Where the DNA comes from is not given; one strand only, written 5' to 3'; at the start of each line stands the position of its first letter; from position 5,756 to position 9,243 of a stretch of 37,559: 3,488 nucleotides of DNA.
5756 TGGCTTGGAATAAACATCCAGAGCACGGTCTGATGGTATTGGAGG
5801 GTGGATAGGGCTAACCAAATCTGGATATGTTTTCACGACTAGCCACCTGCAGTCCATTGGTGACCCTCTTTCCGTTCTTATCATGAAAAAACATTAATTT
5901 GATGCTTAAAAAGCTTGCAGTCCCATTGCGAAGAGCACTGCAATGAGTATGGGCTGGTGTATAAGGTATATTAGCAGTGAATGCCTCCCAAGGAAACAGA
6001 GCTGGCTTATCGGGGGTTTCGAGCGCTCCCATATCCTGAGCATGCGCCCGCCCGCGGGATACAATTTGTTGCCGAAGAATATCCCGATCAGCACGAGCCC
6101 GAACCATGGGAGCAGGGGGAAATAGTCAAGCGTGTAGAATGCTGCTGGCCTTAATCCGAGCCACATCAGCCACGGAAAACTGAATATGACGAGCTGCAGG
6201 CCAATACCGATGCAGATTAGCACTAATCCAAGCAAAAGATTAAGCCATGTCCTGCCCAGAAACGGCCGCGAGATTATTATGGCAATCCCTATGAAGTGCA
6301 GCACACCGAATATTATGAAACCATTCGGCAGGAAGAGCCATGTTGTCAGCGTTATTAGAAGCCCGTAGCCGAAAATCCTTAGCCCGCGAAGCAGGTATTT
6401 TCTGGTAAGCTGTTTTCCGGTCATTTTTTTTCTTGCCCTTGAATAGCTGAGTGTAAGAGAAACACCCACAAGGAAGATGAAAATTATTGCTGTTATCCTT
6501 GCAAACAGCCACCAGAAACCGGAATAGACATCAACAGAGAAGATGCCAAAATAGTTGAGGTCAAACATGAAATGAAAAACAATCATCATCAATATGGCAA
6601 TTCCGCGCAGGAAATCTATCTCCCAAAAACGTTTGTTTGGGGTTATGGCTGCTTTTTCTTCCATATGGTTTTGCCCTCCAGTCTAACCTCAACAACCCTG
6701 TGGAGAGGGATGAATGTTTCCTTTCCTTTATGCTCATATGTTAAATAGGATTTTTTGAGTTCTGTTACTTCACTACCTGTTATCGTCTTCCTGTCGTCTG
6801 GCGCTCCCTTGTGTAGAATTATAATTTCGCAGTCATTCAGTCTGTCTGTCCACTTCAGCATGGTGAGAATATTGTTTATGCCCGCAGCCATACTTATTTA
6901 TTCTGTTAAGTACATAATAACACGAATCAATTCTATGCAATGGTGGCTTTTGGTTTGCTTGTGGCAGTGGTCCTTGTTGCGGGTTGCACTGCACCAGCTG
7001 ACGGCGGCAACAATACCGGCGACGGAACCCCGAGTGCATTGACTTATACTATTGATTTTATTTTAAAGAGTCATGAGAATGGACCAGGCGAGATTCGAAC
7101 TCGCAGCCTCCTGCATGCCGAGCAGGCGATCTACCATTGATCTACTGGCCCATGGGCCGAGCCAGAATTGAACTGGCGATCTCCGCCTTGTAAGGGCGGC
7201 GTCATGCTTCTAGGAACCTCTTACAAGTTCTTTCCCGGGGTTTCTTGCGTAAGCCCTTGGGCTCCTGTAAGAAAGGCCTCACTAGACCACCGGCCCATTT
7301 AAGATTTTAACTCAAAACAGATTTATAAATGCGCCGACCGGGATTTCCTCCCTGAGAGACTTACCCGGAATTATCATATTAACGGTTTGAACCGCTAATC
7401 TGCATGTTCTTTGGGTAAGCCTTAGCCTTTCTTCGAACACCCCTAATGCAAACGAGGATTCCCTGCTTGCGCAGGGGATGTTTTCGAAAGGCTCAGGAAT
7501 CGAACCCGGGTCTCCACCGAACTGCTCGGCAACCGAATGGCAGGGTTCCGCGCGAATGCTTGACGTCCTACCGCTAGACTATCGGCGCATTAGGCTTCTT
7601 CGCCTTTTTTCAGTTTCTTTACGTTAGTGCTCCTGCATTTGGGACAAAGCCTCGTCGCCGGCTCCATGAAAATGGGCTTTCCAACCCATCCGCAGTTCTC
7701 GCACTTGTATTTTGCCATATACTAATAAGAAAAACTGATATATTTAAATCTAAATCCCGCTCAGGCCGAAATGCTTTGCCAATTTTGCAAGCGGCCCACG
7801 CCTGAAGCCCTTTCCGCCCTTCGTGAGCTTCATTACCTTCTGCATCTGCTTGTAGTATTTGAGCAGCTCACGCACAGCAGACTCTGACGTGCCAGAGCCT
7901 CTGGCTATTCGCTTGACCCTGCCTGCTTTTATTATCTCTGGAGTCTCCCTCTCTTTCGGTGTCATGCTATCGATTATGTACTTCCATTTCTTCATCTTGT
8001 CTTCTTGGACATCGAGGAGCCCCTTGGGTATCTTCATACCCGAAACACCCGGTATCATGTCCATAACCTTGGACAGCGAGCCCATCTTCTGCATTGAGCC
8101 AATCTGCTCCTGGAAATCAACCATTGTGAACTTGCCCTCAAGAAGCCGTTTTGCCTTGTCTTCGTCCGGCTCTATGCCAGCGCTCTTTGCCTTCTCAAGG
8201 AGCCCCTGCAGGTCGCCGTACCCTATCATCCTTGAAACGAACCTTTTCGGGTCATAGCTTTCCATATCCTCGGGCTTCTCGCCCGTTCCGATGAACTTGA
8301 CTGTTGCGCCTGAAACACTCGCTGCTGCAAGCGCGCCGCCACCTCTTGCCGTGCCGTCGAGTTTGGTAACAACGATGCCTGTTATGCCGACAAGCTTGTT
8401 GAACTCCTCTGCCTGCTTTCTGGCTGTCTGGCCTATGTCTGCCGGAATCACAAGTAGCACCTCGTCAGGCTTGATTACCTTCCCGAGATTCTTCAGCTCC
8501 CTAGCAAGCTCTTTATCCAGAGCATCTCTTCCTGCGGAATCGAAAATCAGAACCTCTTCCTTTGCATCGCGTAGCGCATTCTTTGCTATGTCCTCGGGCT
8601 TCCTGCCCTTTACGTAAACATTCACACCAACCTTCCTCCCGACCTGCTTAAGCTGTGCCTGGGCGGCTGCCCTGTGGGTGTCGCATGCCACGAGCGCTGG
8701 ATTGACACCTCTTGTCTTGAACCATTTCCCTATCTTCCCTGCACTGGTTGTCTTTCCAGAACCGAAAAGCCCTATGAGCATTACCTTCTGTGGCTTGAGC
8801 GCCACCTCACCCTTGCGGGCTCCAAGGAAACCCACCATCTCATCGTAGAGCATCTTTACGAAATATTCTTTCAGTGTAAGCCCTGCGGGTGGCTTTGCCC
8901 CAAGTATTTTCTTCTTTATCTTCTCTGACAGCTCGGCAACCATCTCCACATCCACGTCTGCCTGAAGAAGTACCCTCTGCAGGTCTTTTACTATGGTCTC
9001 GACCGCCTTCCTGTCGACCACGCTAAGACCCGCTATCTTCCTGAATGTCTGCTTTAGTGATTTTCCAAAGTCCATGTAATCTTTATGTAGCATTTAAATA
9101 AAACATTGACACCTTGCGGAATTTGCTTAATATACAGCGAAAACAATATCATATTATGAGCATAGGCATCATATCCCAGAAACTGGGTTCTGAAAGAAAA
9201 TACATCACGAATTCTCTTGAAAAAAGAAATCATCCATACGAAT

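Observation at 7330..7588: tRNA-Gly(GCC) gene split by three inserts: 259 nt of DNA for a 71-nt tRNA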

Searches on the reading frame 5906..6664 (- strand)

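Call 44: search_protein_families(library=pfam, proteins=[window:5906-6664:-], max_evalue=0.001)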
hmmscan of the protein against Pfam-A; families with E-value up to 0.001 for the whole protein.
window:5906-6664:- (252 aa): 3 families
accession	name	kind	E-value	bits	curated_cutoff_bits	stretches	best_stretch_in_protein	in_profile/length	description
PF07786.18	HGSNAT_cat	-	1.6e-77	260.4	22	1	12-238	1-222/222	Heparan-alpha-glucosaminide N-acetyltransferase, catalytic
PF01757.29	Acyl_transf_3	-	6.4e-10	39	31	1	15-120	3-97/326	Acyltransferase domain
PF10129.15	OpgC_C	-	0.00046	19.6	21.4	0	12-111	1-92/358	OpgC protein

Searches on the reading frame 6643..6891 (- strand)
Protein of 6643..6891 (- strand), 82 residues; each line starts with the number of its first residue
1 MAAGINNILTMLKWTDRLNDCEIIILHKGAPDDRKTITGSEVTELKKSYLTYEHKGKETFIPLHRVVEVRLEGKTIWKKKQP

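Call 46: search_protein_families(library=pfam, proteins=[window:6643-6891:-], max_evalue=0.001)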
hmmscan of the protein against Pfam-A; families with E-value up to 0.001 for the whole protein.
window:6643-6891:- (82 aa): 1 family
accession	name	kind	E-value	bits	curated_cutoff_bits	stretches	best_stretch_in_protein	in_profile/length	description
PF04457.17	MJ1316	-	7.5e-10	39.8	26.3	1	5-79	4-75/75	MJ1316 RNA cyclic group end recognition domain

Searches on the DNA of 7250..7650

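Call 16: search_rna_families(source=window, start=7250, end=7650, threshold=evalue, max_evalue=10, show_alignments=3)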
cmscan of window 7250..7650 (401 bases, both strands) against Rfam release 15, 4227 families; matches with E-value up to 10: 2.
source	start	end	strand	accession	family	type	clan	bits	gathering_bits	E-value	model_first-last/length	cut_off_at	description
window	7449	7483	+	RF02621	BSnc120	Gene; sRNA;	-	14.7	114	2.7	36-70/88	no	Brucella sRNA 120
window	7494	7508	-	RF01850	beta_tmRNA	Gene;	CL00001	7.3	84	4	87-101/331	no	Betaproteobacteria transfer-messenger RNA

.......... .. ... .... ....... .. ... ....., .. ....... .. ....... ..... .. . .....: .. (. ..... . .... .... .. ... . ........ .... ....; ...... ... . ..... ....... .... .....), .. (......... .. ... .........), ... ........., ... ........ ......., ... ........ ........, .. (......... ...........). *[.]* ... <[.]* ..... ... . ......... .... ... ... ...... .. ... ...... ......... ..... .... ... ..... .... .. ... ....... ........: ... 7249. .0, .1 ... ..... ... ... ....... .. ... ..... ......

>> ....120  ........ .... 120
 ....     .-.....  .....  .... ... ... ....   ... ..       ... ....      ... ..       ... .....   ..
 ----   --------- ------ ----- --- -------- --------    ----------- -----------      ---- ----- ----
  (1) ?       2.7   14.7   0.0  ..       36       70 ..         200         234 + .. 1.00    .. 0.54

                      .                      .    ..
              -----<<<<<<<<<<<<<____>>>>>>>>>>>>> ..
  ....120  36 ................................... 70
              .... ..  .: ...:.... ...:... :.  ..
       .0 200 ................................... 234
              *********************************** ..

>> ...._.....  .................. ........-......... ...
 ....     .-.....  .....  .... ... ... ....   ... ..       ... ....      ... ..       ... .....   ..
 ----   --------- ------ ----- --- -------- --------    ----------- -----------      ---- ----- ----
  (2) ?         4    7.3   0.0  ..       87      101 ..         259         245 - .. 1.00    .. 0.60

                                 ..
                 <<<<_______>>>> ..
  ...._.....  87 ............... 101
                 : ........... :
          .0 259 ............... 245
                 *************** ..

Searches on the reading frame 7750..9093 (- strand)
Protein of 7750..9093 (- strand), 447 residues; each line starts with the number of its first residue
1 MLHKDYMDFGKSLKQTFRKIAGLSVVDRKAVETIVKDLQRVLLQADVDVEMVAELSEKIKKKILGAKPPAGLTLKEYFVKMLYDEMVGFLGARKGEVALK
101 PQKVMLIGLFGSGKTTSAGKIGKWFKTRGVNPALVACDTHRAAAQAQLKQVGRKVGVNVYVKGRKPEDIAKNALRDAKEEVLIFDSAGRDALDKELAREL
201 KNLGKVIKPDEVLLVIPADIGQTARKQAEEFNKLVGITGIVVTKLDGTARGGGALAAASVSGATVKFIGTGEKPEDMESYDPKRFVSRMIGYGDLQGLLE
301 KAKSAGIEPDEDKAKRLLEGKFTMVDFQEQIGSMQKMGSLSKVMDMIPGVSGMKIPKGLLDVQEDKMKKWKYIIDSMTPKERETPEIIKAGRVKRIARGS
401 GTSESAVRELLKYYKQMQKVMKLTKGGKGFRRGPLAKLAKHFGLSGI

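Call 10: find_encoding_contigs(protein=window:7750-9093:-, flank=3000, max_places=6)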
Protein window:7750-9093:- (447 aa): no gene with exactly this product is on record in the collection.

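Call 11: find_related_loci(query=window:7750-9093:-, collection=genome_contigs, flank=3000)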
Query window:7750-9093:- (447 aa) in genome_contigs; peptide patterns used: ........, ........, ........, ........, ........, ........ (x = any residue, [..] = any of these).
194 stretches matched a pattern; 91 encode a relative of the query (tblastn E <= 1e-3); the best 80 are kept; 80 distinct loci.
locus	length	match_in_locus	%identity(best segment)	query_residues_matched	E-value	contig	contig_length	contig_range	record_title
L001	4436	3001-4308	73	9-444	0e+0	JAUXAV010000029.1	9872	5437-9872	MAG: Candidatus Aenigmatarchaeota archaeon isolate CSMAG_2771 CSMAG_2771_k141_162400_length_9872_cov_200.5568, whole gen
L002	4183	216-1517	71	9-444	0e+0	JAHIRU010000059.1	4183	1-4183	MAG: Nanoarchaeota archaeon isolate MM_PC_MetaG.mb.142 MM_PC_MetaG.mb.142_k141_1133685, whole genome shotgun sequence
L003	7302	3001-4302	74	9-444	0e+0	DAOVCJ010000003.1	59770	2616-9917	MAG TPA_asm: Candidatus Aenigmatarchaeota archaeon isolate CSMAG_1028 CSMAG_1028_k141_3634001_length_59770_cov_15.8922,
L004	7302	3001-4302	74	9-444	0e+0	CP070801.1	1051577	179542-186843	MAG: Candidatus Aenigmatarchaeota archaeon isolate bin1364 chromosome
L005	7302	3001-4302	72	9-444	0e+0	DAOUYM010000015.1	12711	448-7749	MAG TPA_asm: Candidatus Aenigmatarchaeota archaeon isolate CSMAG_927 CSMAG_927_k141_1967159_length_12711_cov_11.0000, wh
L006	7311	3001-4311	68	9-444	0e+0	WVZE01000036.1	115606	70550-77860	MAG: Candidatus Aenigmatarchaeota archaeon isolate CS3-C152 C_merged_R1_(paired)_contig_750, whole genome shotgun sequen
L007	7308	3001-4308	69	9-444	0e+0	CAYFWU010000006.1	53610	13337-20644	MAG TPA_asm: uncultured archaeon isolate ERP108616_co2_128 genome assembly, contig: NODE_619_length_53610_cov_7.936364,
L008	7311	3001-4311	66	9-444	0e+0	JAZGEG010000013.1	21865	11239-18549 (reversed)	MAG: Candidatus Aenigmatarchaeota archaeon isolate SCS4bin.16 SCS4bin.16_13, whole genome shotgun sequence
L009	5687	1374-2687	66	9-445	0e+0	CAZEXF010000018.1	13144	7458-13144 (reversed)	MAG TPA_asm: uncultured archaeon isolate SRP214966_co4_448 genome assembly, contig: NODE_4681_length_13144_cov_4.209947,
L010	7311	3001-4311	70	9-444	0e+0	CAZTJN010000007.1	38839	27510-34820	MAG TPA_asm: uncultured archaeon isolate binchicken_co184_466 genome assembly, contig: NODE_1344_length_38839_cov_24.592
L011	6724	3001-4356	68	2-444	0e+0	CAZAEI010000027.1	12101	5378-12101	MAG TPA_asm: uncultured archaeon isolate binchicken_co116_293 genome assembly, contig: NODE_5741_length_12101_cov_17.696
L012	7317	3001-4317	65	9-446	0e+0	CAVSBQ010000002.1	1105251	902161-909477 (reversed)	MAG: Candidatus Aenigmarchaeota archaeon isolate MFD04408.bin.2.45 genome assembly, contig: contig_22876, whole genome s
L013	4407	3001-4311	68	9-444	0e+0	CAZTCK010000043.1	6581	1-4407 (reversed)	MAG TPA_asm: uncultured archaeon isolate binchicken_co184_69 genome assembly, contig: NODE_24672_length_6581_cov_6.62519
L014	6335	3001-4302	69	9-444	0e+0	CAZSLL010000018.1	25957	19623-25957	MAG TPA_asm: uncultured archaeon isolate SRP141376_co4_278 genome assembly, contig: NODE_3398_length_25957_cov_5.300131,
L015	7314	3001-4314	64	9-446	0e+0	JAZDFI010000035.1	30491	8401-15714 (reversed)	MAG: Candidatus Aenigmatarchaeota archaeon isolate MEGAHIT-group-0.199 k141_10507680, whole genome shotgun sequence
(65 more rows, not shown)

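Call 22: find_homologous_proteins(query=window:7753-9093:-, max_evalue=1e-100)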
Query window:7753-9093:- (447 aa): 1919 proteins with E <= 1e-100 among 8000 candidates; the best 120 are listed.
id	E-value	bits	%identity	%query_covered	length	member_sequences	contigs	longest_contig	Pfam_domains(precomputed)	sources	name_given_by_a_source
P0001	5.6e-278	940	100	99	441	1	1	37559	PF02881.25,PF02978.27,PF00448.29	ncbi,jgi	-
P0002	1.3e-240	817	85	99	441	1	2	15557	PF02881.25,PF02978.27,PF00448.29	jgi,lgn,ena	-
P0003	7.3e-240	814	86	98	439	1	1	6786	PF02881.25,PF02978.27,PF00448.29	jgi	jgi:signal recognition particle subunit SRP54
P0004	3.8e-236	802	84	98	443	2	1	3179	PF02881.25,PF02978.27,PF00448.29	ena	-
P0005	5.4e-236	802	84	98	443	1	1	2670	PF02881.25,PF02978.27,PF01656.30,PF00448.29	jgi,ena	-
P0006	7.7e-214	729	76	98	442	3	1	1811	PF02881.25,PF02978.27,PF00448.29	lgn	-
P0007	1.7e-212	724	76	98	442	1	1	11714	PF02881.25,PF02978.27,PF00448.29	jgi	-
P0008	4.4e-211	720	74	98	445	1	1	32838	PF02881.25,PF02978.27,PF13401.13,PF00448.29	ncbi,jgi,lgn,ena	-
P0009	6.0e-209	713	75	98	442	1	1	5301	PF02881.25,PF02978.27,PF00448.29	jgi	jgi:signal recognition particle subunit SRP54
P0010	9.2e-209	712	75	98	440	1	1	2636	PF02881.25,PF02978.27,PF00448.29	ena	-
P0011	1.1e-207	708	73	98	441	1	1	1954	PF02881.25,PF02978.27,PF00448.29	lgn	-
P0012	1.7e-207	708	74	98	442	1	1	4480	PF02881.25,PF02978.27,PF00448.29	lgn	-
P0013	1.1e-206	705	74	98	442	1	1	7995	PF02881.25,PF02978.27,PF00448.29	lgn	-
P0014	1.3e-206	705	74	98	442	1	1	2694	PF02881.25,PF02978.27,PF00448.29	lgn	-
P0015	1.4e-206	705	74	98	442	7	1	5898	PF02881.25,PF02978.27,PF00448.29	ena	-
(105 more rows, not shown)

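Call 23: find_encoding_contigs(protein=P0001, flank=1500, max_places=3)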
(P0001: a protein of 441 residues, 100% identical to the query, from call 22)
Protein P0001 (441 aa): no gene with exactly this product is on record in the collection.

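Call 24: find_encoding_contigs(protein=P0002, flank=3000, max_places=4)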
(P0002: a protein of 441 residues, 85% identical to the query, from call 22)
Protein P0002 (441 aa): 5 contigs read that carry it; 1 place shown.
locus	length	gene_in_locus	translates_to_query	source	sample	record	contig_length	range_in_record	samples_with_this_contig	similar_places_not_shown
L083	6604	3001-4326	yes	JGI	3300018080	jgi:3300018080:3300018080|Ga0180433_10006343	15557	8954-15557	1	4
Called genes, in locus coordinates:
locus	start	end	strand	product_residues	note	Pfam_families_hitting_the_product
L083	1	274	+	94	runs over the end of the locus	PF01176:eIF-1a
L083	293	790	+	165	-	PF00013:KH_1, PF22675:KH-I_KHDC4-BBP (faint), PF21800:KH_KRR1_2nd (weak), PF22891:KH_PNO1_2nd, PF00013:KH_1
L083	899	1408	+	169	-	PF05916:Sld5, PF27418:GINS23_N, PF22090:Gins51_C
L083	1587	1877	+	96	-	PF00935:Ribosomal_L44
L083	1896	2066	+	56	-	PF01667:Ribosomal_S27e, PF08271:Zn_Ribbon_TF (weak)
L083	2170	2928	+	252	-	PF07541:EIF_2_alpha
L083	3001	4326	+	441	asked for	PF02881:SRP54_N, PF00448:SRP54, PF02978:SRP_SPB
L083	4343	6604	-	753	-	?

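Call 25: find_encoding_contigs(protein=P0003, flank=3000, max_places=4)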
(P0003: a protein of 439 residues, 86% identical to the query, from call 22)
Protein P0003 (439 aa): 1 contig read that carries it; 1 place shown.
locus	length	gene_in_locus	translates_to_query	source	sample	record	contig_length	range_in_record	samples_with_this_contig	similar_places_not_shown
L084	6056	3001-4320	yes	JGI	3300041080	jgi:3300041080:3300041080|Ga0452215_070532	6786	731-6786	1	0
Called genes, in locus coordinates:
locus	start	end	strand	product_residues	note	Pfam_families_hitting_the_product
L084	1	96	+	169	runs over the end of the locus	PF05916:Sld5, PF27418:GINS23_N (weak), PF22090:Gins51_C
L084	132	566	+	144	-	-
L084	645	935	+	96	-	PF00935:Ribosomal_L44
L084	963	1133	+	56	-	PF01667:Ribosomal_S27e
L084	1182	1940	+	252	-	PF07541:EIF_2_alpha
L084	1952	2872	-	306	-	PF14397:ATPgrasp_ST (faint), PF14398:ATPgrasp_YheCD (faint), PF08443:RimK (weak)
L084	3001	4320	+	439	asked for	PF02881:SRP54_N, PF00448:SRP54, PF02978:SRP_SPB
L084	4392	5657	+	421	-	-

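Call 27: find_encoding_contigs(protein=P0004, flank=3000, max_places=3)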
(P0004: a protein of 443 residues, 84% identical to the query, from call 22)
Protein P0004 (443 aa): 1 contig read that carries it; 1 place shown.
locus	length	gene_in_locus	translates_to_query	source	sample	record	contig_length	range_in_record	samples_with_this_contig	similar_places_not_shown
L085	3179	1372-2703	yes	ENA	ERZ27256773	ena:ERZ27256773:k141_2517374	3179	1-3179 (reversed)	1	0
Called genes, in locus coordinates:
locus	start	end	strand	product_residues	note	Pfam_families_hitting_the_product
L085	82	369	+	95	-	PF00935:Ribosomal_L44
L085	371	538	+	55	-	PF01667:Ribosomal_S27e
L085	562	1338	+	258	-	PF07541:EIF_2_alpha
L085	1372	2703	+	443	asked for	PF02881:SRP54_N, PF00448:SRP54, PF02978:SRP_SPB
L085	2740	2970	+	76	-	-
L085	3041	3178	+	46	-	?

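Call 28: find_encoding_contigs(protein=P0005, flank=3000, max_places=3)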
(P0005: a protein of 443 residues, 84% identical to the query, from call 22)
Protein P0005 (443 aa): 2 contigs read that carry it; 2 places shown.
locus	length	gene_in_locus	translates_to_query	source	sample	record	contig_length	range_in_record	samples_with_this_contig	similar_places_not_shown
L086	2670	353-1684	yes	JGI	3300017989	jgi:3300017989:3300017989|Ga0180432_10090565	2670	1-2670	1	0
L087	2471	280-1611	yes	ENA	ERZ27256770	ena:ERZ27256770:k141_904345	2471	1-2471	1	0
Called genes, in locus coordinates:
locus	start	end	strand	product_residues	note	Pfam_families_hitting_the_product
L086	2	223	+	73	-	?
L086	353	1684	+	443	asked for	PF02881:SRP54_N, PF00448:SRP54, PF01656:CbiA (faint), PF02978:SRP_SPB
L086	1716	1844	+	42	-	-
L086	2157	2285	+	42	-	-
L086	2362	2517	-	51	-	-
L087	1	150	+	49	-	?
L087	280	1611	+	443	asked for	PF02881:SRP54_N, PF00448:SRP54, PF01656:CbiA (faint), PF02978:SRP_SPB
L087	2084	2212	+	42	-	-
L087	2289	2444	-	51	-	-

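Call 29: find_encoding_contigs(protein=P0007, flank=3000, max_places=3)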
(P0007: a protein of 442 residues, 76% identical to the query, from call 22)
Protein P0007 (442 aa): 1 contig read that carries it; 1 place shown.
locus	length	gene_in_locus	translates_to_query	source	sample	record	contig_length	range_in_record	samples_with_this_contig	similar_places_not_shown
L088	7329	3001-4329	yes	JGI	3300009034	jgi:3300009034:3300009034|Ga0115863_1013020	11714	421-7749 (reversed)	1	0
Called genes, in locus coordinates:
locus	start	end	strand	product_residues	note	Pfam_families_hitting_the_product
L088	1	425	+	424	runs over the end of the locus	PF21686:LigD_Prim-Pol (weak), PF01896:DNA_primase_S (faint)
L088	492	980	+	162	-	PF05916:Sld5, PF27418:GINS23_N, PF22090:Gins51_C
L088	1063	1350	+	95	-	PF00935:Ribosomal_L44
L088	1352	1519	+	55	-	PF01667:Ribosomal_S27e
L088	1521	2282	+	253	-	PF07541:EIF_2_alpha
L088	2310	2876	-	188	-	PF00352:TBP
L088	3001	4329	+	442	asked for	PF02881:SRP54_N, PF00448:SRP54, PF02978:SRP_SPB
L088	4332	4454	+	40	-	-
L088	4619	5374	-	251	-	PF14528:LAGLIDADG_3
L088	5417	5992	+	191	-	-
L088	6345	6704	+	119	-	PF17135:Ribosomal_L18, PF00828:Ribosomal_L27A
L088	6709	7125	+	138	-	PF00572:Ribosomal_L13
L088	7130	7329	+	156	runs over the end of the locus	PF00380:Ribosomal_S9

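Call 67: list_cluster_members(proteins=[P0001, P0005])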
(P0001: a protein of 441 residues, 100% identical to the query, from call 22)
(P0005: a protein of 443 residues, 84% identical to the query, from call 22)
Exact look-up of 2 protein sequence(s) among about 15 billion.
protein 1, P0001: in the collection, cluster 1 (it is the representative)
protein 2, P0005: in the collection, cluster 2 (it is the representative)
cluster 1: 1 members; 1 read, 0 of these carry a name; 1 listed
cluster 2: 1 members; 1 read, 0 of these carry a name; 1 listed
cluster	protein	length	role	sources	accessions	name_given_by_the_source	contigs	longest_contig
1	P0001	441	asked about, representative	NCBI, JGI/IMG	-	-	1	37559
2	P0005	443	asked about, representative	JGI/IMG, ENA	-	-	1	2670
